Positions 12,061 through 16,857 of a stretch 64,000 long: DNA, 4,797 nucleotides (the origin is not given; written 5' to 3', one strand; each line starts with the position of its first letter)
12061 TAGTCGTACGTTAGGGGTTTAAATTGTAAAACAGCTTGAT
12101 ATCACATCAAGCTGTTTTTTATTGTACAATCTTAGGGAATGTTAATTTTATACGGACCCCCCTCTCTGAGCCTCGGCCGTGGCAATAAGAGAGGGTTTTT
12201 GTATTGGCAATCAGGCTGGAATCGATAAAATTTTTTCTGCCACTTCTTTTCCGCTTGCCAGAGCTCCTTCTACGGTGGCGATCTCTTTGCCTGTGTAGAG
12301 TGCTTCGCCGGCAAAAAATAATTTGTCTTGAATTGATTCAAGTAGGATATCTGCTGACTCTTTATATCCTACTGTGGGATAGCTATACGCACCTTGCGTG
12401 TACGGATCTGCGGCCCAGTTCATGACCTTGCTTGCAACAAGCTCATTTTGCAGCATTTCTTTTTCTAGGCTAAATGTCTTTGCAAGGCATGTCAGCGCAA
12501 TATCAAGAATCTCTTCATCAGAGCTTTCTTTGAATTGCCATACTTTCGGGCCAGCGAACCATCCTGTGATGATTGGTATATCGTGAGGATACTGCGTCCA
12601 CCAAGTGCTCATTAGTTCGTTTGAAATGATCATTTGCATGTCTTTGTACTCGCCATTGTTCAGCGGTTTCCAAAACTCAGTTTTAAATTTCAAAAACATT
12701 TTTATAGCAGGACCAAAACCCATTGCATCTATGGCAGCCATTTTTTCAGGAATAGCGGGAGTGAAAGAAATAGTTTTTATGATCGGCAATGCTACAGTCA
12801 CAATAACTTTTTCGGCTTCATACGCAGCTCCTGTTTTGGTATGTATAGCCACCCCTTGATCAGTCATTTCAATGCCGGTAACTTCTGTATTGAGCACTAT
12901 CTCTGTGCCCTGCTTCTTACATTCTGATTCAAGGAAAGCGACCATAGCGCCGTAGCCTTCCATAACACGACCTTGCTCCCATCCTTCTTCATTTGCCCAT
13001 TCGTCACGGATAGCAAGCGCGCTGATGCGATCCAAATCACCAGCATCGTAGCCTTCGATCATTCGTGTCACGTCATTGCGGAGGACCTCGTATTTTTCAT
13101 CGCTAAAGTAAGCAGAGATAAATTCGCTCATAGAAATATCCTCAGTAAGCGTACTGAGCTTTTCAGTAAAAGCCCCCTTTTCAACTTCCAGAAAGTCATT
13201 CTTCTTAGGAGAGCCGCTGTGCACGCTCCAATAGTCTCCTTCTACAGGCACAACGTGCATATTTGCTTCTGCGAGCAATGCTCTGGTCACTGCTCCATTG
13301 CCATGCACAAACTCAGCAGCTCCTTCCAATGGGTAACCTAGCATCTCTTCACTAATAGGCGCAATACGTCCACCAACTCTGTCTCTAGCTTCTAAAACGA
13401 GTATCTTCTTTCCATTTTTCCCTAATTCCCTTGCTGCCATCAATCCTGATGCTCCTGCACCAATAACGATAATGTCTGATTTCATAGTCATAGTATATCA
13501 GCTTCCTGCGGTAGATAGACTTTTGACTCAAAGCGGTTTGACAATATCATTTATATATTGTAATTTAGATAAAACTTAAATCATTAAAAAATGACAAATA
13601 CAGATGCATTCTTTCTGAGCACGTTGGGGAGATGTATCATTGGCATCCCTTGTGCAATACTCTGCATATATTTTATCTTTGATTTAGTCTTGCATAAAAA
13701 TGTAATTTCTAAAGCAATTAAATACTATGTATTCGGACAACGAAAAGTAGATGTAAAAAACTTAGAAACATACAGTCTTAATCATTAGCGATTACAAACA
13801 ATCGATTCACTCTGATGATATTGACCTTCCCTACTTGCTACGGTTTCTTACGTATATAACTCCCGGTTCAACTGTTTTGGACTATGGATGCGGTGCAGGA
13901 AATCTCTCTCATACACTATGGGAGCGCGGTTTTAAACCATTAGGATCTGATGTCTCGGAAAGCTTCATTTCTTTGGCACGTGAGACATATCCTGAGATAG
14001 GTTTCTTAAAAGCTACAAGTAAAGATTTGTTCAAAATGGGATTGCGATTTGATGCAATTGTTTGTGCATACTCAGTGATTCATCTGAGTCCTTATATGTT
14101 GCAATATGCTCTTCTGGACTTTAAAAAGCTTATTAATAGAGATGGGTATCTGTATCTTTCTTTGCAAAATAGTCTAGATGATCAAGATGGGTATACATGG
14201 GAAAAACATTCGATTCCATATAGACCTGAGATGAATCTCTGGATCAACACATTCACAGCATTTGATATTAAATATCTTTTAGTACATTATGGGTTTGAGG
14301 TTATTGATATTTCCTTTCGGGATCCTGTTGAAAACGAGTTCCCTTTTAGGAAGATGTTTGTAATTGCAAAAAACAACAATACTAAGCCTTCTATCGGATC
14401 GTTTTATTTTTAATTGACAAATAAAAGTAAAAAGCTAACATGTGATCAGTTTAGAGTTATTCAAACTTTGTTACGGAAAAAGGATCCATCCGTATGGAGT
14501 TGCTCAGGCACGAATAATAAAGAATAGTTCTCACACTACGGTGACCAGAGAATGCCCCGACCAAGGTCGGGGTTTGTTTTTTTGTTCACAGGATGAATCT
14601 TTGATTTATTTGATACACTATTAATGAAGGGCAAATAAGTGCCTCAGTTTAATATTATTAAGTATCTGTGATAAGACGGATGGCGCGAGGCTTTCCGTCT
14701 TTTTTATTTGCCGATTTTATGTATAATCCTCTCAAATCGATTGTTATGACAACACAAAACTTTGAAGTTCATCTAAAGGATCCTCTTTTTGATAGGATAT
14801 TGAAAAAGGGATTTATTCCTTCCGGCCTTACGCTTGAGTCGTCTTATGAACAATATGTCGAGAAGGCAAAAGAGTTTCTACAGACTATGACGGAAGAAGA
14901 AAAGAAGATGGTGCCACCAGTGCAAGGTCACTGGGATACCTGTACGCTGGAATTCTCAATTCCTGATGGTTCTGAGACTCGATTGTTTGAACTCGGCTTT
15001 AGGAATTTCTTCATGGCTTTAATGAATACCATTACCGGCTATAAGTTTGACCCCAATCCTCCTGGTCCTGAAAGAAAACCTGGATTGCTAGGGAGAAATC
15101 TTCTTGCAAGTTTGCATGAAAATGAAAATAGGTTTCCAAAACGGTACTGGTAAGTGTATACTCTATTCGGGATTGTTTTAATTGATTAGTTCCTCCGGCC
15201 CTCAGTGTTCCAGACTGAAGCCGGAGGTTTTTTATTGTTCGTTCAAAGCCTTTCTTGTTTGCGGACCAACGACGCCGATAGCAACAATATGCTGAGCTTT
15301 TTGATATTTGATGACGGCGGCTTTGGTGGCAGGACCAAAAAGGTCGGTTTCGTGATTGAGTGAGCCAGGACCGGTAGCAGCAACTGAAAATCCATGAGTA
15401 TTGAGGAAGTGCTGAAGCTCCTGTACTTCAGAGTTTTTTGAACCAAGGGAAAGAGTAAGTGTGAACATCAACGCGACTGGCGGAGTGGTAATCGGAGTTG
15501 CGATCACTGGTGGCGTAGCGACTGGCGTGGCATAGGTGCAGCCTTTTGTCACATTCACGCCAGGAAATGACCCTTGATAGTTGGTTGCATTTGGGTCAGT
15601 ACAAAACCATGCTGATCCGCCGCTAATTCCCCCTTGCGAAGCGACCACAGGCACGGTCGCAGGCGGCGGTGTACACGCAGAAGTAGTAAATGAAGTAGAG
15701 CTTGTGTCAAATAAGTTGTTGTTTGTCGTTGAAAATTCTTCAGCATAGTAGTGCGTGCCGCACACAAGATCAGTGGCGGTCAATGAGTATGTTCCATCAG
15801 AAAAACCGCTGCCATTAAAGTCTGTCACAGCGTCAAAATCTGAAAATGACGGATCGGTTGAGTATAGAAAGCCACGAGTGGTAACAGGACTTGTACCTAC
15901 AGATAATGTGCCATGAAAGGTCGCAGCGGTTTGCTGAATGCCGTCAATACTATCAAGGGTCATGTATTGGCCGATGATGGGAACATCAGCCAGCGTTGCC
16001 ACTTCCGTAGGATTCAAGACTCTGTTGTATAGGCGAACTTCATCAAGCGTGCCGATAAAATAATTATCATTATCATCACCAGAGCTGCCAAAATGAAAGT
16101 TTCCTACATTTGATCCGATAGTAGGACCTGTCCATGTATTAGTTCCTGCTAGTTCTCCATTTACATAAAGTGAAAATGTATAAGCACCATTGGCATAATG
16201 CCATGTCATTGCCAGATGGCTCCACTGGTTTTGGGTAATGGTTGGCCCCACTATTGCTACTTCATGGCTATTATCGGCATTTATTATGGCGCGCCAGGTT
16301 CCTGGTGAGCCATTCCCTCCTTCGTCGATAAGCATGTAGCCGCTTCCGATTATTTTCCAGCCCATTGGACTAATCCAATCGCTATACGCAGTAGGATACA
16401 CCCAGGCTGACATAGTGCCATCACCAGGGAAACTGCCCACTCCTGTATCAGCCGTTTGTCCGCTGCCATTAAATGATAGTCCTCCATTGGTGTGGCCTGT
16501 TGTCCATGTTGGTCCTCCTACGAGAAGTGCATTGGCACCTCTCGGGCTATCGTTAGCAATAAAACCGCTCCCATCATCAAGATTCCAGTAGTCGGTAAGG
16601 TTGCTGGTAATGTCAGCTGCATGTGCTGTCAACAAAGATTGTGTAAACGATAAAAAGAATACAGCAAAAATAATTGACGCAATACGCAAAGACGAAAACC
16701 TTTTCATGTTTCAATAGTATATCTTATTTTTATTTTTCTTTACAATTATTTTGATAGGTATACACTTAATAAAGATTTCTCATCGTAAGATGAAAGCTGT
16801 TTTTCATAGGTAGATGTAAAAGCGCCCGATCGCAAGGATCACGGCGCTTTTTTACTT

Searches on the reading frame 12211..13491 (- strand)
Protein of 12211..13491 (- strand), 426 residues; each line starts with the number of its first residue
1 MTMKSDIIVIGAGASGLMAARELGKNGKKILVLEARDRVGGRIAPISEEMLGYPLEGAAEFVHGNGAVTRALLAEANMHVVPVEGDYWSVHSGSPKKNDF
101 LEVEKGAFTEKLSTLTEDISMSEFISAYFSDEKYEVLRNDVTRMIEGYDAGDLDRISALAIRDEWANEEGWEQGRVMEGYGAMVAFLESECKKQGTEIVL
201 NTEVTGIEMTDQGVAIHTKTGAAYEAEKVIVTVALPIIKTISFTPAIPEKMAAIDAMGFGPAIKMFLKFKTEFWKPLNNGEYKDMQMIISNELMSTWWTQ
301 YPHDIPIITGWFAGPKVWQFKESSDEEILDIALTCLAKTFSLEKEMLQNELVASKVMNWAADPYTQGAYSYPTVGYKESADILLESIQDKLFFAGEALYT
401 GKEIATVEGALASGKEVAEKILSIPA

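Call 81: search_protein_families(library=pfam, proteins=[window:12211-13491:-], max_evalue=0.001)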
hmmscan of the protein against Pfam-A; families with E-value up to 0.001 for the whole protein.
window:12211-13491:- (426 aa): 12 families
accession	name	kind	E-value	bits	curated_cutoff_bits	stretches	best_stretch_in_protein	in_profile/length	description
PF01593.30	Amino_oxidase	-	1.6e-58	199.5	19.8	1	15-422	2-443/443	Flavin containing amine oxidoreductase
PF03486.20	HI0933_like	-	6.1e-13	49.2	50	1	6-43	2-39/244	HI0933-like protein Rossmann domain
PF13450.12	NAD_binding_8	-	4.6e-12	46.5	21.9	1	9-74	1-66/68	NAD(P)-binding Rossmann-like domain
PF01266.30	DAO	-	2.1e-11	44.4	27.9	1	6-232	1-201/353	FAD dependent oxidoreductase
PF07992.20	Pyr_redox_2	-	4.1e-10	40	26.1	1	6-54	2-50/291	Pyridine nucleotide-disulphide oxidoreductase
PF00070.33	Pyr_redox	-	5.4e-08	33.7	22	0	7-40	2-35/82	Pyridine nucleotide-disulphide oxidoreductase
PF12831.13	FAD_oxidored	-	6.8e-08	32.7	27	1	6-43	1-38/416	FAD dependent oxidoreductase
PF01946.23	Thi4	-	1.5e-07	31.3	26.2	1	3-41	16-55/235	Thi4 family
PF13738.12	Pyr_redox_3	-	3.9e-07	30.1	30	0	8-41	1-34/305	Pyridine nucleotide-disulphide oxidoreductase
PF00890.30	FAD_binding_2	-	2.8e-06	27.2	20.4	1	6-43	1-38/414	FAD binding domain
PF01494.25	FAD_binding_3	-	2.1e-05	24.4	22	1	5-37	2-34/349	FAD binding domain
PF13454.12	NAD_binding_9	-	0.00071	20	21.8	0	194-233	113-152/155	FAD-NAD(P)-binding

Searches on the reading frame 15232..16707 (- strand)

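Call 81: search_protein_families(library=pfam, proteins=[window:15232-16707:-], max_evalue=0.001)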
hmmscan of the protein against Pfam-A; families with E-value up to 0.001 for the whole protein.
window:15232-16707:- (491 aa): 2 families
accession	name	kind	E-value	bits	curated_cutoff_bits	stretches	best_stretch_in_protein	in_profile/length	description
PF13385.13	Laminin_G_3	-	1e-25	91.1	27.6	1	82-237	3-151/151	Concanavalin A-like lectin/glucanases superfamily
PF01471.23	PG_binding_1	-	9.4e-11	42.2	23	1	425-488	2-57/57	Putative peptidoglycan binding domain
